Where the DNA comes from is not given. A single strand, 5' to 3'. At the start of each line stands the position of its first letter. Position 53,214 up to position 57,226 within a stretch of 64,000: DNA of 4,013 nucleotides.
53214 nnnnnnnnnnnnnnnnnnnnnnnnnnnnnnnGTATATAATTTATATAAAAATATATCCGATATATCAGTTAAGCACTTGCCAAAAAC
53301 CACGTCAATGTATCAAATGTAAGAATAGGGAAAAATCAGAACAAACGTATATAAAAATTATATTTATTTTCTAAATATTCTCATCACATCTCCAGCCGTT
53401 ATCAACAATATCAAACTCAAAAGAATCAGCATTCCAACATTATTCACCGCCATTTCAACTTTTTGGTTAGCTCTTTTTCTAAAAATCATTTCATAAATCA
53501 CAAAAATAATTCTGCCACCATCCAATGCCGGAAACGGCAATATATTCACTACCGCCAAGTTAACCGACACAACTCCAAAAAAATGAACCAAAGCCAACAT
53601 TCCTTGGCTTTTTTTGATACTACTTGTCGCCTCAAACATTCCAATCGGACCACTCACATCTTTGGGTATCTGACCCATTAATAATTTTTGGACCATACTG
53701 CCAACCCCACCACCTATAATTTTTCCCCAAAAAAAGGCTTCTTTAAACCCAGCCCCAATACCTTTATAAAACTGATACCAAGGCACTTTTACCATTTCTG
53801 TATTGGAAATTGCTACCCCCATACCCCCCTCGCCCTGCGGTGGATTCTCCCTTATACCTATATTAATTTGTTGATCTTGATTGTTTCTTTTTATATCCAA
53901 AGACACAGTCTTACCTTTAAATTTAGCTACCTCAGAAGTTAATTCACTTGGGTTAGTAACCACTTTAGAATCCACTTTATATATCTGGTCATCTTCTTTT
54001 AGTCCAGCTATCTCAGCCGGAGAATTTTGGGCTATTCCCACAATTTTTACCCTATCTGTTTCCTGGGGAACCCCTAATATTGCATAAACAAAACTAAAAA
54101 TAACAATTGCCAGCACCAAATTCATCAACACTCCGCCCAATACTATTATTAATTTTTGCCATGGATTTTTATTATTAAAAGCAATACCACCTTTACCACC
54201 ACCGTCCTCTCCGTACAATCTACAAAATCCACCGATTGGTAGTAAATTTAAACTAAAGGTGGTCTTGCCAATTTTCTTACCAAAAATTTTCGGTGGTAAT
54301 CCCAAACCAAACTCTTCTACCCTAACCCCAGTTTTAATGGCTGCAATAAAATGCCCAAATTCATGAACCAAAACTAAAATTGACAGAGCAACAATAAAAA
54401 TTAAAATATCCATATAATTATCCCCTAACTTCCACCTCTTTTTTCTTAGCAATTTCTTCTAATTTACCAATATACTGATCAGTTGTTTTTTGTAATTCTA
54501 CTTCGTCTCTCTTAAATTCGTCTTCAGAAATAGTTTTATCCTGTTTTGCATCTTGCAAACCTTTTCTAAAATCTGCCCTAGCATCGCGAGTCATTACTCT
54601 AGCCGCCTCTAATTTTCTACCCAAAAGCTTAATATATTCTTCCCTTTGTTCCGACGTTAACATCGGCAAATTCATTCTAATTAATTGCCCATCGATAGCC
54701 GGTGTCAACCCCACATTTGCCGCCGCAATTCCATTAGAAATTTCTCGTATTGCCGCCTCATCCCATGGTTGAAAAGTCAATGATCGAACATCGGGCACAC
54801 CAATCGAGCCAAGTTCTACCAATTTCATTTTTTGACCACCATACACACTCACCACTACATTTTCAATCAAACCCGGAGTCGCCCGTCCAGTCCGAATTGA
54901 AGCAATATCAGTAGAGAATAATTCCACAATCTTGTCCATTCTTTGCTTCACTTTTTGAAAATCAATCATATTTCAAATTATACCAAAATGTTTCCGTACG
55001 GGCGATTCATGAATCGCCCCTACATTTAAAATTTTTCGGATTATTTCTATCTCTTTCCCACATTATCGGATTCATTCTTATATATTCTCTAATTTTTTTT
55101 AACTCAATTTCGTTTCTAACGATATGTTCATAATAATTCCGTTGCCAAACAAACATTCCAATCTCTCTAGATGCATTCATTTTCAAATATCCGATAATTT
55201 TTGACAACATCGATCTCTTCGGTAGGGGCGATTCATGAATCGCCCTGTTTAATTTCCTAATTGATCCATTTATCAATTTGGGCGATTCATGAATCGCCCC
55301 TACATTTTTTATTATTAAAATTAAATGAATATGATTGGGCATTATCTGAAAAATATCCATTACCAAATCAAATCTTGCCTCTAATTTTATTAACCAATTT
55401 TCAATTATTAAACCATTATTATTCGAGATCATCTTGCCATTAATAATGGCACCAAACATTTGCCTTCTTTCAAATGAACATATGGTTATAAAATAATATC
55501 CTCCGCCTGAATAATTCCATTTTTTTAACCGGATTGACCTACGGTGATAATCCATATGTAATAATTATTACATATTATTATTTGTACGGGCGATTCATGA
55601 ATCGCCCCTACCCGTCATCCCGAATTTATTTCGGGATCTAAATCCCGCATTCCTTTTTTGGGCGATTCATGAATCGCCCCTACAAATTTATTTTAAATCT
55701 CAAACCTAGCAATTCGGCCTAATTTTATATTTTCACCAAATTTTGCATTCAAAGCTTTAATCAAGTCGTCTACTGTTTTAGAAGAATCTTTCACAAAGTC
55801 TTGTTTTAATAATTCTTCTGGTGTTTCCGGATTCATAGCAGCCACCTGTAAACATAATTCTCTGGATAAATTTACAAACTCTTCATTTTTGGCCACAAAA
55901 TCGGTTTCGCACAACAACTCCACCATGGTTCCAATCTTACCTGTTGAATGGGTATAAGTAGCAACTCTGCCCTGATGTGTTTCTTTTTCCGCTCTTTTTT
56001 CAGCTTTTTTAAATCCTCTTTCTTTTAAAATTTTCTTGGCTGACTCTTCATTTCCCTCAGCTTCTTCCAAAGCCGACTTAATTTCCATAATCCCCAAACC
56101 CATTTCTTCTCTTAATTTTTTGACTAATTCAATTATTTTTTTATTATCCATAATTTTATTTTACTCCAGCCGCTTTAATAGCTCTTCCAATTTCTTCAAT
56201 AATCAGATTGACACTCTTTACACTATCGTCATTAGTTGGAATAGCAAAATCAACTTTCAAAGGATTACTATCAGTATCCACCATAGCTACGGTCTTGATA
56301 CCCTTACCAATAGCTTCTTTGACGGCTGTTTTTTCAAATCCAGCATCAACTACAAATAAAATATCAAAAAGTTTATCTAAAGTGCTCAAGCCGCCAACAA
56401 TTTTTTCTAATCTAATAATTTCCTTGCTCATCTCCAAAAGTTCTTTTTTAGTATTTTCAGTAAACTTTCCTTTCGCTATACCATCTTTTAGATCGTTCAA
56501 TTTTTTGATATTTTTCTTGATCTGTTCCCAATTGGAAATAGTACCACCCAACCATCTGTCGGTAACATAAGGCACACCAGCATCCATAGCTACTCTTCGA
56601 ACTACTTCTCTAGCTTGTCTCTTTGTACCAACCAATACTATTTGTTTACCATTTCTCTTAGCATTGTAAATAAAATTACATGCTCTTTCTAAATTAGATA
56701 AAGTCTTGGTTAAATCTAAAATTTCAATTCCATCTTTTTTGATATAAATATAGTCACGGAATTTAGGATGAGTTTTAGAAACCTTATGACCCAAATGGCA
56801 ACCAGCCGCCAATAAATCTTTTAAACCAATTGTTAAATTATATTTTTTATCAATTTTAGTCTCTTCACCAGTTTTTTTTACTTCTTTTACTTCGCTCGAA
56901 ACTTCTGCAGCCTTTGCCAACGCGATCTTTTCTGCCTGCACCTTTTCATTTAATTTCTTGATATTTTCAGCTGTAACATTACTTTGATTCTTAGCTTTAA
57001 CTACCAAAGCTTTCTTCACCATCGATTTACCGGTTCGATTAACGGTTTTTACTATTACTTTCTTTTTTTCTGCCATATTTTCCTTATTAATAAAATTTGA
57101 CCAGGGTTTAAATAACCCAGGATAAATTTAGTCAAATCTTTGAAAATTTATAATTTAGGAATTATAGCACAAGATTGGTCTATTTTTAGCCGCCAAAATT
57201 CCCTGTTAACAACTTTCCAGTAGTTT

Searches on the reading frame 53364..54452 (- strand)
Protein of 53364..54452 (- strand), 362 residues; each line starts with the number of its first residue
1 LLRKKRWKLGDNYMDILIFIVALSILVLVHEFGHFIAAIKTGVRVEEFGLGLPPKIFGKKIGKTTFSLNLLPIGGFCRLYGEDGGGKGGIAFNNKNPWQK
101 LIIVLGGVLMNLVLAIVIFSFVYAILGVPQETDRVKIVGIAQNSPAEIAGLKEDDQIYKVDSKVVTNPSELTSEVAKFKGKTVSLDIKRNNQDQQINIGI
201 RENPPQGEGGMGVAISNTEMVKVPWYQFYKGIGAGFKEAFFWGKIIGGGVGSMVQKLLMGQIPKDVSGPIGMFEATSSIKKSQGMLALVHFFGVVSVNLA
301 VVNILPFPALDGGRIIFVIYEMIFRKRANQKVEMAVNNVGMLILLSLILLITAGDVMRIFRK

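Call 68: search_protein_families(library=pfam, proteins=[window:53364-54452:-], max_evalue=0.001)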
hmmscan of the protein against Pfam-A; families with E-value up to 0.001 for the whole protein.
window:53364-54452:- (362 aa): 5 families
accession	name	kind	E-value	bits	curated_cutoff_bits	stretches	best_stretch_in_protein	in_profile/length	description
PF02163.28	Peptidase_M50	-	9.3e-56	189.1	27.2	1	19-347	2-221/221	Peptidase family M50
PF13180.12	PDZ_2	-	3.2e-11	43.8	27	1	129-198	8-78/80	PDZ domain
PF17820.7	PDZ_6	-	3.5e-06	27.1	27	1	137-189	2-54/54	PDZ domain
PF04495.20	GRASP55_65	-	9.2e-05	23.2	27.7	1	133-224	43-136/138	GRASP55/65 PDZ-like domain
PF00595.29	PDZ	-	0.00043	21.1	23.2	0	134-187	26-80/81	PDZ domain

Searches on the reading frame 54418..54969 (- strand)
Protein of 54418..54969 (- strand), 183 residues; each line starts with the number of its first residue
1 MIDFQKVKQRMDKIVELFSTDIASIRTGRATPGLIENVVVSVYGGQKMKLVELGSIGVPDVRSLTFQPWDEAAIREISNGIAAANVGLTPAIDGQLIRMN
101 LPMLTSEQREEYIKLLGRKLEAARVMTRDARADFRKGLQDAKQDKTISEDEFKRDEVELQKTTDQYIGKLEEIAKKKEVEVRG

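Call 68: search_protein_families(library=pfam, proteins=[window:54418-54969:-], max_evalue=0.001)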
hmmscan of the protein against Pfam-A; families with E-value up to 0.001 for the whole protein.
window:54418-54969:- (183 aa): 1 family
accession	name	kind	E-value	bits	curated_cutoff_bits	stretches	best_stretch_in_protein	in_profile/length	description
PF01765.24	RRF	-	2.3e-46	158.1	29.7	1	19-181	2-163/164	Ribosome recycling factor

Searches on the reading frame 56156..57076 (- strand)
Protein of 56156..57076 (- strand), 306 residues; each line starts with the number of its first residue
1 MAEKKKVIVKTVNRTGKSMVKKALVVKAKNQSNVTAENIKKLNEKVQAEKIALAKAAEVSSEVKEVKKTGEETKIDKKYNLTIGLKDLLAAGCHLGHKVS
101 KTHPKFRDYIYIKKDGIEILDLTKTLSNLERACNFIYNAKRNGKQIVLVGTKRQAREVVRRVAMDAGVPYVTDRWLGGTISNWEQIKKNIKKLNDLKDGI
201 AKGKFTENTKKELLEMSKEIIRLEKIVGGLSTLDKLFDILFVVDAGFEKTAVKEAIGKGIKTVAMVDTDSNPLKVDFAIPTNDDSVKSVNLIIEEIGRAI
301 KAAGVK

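Call 68: search_protein_families(library=pfam, proteins=[window:56156-57076:-], max_evalue=0.001)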
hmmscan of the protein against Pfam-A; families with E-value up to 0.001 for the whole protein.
window:56156-57076:- (306 aa): 1 family
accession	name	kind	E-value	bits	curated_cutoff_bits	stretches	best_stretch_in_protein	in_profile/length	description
PF00318.25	Ribosomal_S2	-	9.6e-72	241.2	26.1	1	88-302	1-215/216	Ribosomal protein S2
